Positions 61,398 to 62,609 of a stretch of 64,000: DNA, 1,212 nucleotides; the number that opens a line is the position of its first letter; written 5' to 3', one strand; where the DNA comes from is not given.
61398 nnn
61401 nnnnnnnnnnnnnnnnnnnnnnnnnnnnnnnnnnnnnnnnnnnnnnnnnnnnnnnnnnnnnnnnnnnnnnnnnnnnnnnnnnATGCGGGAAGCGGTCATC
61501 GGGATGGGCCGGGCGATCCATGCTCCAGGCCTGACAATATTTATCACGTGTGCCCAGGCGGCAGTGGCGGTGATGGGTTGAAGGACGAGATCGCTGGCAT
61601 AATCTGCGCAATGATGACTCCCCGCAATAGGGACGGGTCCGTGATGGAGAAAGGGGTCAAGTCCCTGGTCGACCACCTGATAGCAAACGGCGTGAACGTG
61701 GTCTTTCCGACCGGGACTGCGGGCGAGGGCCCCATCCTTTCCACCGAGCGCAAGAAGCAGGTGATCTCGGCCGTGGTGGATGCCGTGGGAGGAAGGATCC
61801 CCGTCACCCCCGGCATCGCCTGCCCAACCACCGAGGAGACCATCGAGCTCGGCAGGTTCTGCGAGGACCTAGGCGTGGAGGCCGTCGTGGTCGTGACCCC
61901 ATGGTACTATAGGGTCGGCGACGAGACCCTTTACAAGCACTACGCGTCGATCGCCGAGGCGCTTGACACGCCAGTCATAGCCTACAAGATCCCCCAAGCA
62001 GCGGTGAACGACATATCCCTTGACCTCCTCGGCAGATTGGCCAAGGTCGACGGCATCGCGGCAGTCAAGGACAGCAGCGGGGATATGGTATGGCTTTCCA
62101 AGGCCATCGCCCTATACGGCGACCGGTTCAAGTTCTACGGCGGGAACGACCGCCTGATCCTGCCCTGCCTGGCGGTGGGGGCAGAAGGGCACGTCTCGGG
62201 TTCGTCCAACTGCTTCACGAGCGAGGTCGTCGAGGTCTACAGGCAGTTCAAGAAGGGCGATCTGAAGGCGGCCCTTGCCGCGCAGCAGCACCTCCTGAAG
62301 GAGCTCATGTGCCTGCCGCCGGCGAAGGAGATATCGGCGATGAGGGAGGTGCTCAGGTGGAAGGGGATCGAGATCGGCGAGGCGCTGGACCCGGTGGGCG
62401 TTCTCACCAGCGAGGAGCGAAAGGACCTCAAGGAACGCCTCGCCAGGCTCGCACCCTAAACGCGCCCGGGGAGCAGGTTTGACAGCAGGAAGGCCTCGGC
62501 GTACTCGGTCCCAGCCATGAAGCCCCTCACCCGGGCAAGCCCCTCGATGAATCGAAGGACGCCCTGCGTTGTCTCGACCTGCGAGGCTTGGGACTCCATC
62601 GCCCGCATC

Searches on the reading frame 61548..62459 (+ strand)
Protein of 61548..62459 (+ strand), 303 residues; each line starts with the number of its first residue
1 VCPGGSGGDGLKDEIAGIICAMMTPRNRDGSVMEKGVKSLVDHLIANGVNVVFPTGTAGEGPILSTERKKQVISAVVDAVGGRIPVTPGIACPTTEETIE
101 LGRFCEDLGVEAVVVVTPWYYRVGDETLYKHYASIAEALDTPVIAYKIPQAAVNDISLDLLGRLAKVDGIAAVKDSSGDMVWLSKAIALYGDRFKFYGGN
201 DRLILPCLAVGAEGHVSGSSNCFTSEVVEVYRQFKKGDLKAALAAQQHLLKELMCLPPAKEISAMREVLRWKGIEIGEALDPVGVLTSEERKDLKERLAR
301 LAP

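Call 96: search_protein_families(library=pfam, proteins=[window:61548-62459:+], max_evalue=0.001)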
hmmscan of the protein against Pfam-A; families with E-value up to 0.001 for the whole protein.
window:61548-62459:+ (303 aa): 1 family
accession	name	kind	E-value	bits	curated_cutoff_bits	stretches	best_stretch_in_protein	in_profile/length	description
PF00701.28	DHDPS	-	3.7e-65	220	22.1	1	15-298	2-286/289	Dihydrodipicolinate synthetase family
